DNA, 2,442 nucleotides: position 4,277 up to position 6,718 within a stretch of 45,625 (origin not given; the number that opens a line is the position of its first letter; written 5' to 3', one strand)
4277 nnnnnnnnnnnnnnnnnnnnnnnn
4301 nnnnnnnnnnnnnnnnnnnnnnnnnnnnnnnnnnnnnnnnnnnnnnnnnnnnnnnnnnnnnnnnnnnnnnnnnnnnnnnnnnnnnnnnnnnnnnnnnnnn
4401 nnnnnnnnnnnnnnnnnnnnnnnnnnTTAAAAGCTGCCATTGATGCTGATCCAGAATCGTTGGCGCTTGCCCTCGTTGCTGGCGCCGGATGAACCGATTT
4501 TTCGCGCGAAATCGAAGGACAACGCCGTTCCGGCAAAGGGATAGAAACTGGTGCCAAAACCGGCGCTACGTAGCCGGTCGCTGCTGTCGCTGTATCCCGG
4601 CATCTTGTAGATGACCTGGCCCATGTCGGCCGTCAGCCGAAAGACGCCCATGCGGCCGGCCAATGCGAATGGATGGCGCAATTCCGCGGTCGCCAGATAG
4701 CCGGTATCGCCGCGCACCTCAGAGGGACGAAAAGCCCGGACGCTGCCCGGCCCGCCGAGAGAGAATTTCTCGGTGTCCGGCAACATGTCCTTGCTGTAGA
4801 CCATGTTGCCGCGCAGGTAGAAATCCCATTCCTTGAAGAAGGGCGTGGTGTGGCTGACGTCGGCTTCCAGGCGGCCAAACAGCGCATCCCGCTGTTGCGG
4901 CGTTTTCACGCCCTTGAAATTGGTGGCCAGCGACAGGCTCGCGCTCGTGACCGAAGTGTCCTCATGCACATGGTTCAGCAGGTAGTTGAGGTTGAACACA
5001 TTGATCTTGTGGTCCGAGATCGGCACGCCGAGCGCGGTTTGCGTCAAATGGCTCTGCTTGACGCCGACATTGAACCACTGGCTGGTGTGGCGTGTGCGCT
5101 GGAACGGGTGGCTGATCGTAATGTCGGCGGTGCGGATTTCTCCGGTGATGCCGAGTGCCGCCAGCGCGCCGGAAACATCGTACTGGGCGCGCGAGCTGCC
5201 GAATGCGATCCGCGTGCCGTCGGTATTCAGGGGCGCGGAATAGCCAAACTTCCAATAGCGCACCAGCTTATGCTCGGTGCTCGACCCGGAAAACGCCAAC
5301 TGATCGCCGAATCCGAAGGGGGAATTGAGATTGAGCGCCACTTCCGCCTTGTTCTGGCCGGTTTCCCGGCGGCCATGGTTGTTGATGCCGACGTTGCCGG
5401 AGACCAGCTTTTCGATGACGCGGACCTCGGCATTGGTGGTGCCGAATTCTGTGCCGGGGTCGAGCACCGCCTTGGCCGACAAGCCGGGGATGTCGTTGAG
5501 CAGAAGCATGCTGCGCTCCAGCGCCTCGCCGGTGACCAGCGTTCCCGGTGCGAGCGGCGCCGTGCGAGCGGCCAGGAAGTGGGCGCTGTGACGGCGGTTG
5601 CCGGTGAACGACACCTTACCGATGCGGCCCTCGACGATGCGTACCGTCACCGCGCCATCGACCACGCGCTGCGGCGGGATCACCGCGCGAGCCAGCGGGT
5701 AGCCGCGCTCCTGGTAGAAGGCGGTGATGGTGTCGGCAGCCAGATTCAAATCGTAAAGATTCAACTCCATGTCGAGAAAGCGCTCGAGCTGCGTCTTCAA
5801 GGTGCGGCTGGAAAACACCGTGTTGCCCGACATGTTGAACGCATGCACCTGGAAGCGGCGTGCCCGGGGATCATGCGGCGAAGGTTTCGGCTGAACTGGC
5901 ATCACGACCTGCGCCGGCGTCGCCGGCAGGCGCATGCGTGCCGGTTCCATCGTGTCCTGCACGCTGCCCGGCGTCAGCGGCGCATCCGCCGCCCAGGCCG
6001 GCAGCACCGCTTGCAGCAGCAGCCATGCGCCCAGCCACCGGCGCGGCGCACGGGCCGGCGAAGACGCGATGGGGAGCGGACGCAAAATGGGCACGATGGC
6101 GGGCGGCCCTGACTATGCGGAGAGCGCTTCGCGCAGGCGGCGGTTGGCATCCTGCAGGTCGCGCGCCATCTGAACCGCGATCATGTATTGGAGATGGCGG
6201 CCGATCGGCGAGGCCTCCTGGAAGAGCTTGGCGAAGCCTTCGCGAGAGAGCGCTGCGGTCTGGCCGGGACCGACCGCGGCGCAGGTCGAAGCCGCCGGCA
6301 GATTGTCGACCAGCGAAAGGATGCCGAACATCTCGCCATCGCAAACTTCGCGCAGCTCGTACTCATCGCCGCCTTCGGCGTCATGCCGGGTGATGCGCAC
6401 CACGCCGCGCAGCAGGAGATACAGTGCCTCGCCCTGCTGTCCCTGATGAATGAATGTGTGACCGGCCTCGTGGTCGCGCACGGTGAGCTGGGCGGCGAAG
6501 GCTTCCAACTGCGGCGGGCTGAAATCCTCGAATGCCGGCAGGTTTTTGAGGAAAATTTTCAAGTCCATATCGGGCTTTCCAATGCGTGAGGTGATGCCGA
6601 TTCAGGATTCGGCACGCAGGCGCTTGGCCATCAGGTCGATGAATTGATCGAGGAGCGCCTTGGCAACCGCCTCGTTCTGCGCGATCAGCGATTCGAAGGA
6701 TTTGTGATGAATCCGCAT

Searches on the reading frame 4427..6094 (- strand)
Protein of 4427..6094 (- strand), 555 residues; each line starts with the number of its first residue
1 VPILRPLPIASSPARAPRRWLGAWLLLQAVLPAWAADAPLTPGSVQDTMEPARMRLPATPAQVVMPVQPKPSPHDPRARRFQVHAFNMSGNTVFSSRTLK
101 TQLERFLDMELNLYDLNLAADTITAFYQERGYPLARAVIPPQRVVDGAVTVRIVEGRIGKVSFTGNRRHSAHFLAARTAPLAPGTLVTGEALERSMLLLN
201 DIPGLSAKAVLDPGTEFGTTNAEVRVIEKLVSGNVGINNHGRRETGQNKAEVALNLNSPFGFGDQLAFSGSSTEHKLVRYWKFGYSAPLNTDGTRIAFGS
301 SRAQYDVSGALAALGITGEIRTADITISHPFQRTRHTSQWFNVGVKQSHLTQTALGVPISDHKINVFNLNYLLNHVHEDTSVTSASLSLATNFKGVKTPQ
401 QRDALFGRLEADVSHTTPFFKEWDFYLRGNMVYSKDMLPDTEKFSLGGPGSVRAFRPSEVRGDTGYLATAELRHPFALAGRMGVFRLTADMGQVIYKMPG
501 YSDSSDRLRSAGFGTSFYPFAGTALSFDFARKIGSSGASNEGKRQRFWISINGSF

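Call 7: search_protein_families(library=pfam, proteins=[window:4427-6094:-], max_evalue=0.01)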
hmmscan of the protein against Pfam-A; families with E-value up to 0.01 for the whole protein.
window:4427-6094:- (555 aa): 4 families
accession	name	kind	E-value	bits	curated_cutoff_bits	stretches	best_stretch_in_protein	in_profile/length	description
PF03865.19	ShlB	-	3.2e-28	99.5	22.7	1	228-515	12-309/311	Haemolysin secretion/activation protein ShlB/FhaC/HecB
PF08479.16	POTRA_2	-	7.9e-19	67.7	24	1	81-156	1-76/76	POTRA domain, ShlB-type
PF01103.29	Omp85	-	4.4e-06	26.9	24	1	322-552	63-322/325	Omp85 superfamily domain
PF07244.20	POTRA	-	7e-06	27.1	21.3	0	83-156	3-79/79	Surface antigen variable number repeat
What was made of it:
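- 4427..6094 (-): TpsB transporter (POTRA plus ShlB-type barrel). ShlB 3e-28, POTRA_2 8e-19 (call 7).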

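Call 29: search_protein_families(library=ncbifam, proteins=[window:4427-6094:-], max_evalue=0.001)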
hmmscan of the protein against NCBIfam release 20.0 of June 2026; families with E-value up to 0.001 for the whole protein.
window:4427-6094:- (555 aa): 2 families
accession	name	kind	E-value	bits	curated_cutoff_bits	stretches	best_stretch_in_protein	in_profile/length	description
TIGR03303.1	OM_YaeT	equivalog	5.6e-09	34.9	297.15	1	80-536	240-725/741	outer membrane protein assembly factor BamA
TIGR00992.1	3a0901s03IAP75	subfamily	1.8e-06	26.5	1163.25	0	109-162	218-270/718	IAP75 family chloroplast envelope protein translocase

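Call 60: search_solved_structures(query=window:4427-6094:-, max_evalue=0.001)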
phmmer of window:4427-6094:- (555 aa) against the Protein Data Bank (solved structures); distinct sequences matched with E-value up to 0.001: 8.
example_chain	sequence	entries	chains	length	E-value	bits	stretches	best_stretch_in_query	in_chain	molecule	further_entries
6wim_A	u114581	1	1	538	1.3e-17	67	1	65-489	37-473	Outer membrane transporter CdiB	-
2mhj_A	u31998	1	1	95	3.2e-12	49.2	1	83-156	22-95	TpsB4 protein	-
2x8x_X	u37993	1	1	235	9.7e-07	31.2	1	84-215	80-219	TLR1789 PROTEIN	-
6wil_A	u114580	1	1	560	1.5e-05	27.2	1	129-472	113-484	Hemolysin activator protein CdiB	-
4qky_A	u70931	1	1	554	0.0001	24.5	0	76-291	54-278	Filamentous hemagglutinin transporter protein FhaC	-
3mc8_A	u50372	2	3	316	0.00015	24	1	110-229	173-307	Alr2269 protein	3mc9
4ql0_A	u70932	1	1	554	0.0002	23.6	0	73-291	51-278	Filamentous hemagglutinin transporter protein FhaC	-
3njt_A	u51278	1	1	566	0.00064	21.8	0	73-291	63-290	Filamentous hemagglutinin transporter protein fhaC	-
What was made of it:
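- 4427..6094 (-): Best PDB matches are CdiB, TpsB4 and FhaC (call 60).
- TpsB's best PDB hit is CdiB (call 60).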

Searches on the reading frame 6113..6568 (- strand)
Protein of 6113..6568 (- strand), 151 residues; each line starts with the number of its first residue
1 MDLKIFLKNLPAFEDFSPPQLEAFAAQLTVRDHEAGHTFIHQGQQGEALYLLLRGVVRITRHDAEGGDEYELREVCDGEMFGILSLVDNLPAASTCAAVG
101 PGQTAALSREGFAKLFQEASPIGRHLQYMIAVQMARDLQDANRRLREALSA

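Call 7: search_protein_families(library=pfam, proteins=[window:6113-6568:-], max_evalue=0.01)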
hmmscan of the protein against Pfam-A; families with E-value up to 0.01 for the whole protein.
window:6113-6568:- (151 aa): 1 family
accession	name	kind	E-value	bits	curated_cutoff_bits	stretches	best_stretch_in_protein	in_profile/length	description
PF00027.35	cNMP_binding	-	6.3e-16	58.6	27.5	1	31-118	2-88/89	Cyclic nucleotide-binding domain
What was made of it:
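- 6113..6568 (-): CNB2, the second cNMP-binding-like protein. It is 25% identical to CNB1, with Ala in place of the PBC Arg. PF00027 6e-16 (call 7).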

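Call 29: search_protein_families(library=ncbifam, proteins=[window:6113-6568:-], max_evalue=0.001)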
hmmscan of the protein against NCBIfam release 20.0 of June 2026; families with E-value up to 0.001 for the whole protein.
window:6113-6568:- (151 aa): 5 families
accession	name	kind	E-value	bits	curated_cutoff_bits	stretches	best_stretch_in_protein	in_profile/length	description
NF008732.0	PRK11753.1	equivalog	1.9e-11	43.8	266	1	18-146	13-137/214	cAMP-activated global transcriptional regulator CRP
NF041163.2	encap_f2b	equivalog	1.4e-10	40.9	400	1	7-135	73-202/450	family 2B encapsulin nanocompartment shell protein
TIGR03896.1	cyc_nuc_ocin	subfamily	1.2e-08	34.7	161.05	1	30-145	10-128/317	bacteriocin-type transport-associated protein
NF058543.1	ActPatMycb56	equivalog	1.8e-07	30.3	460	1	12-117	3-106/317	acetyltransferase Pat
NF006901.0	PRK09392.1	equivalog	0.001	18.5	211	0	7-120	9-120/236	transcriptional activator FtrB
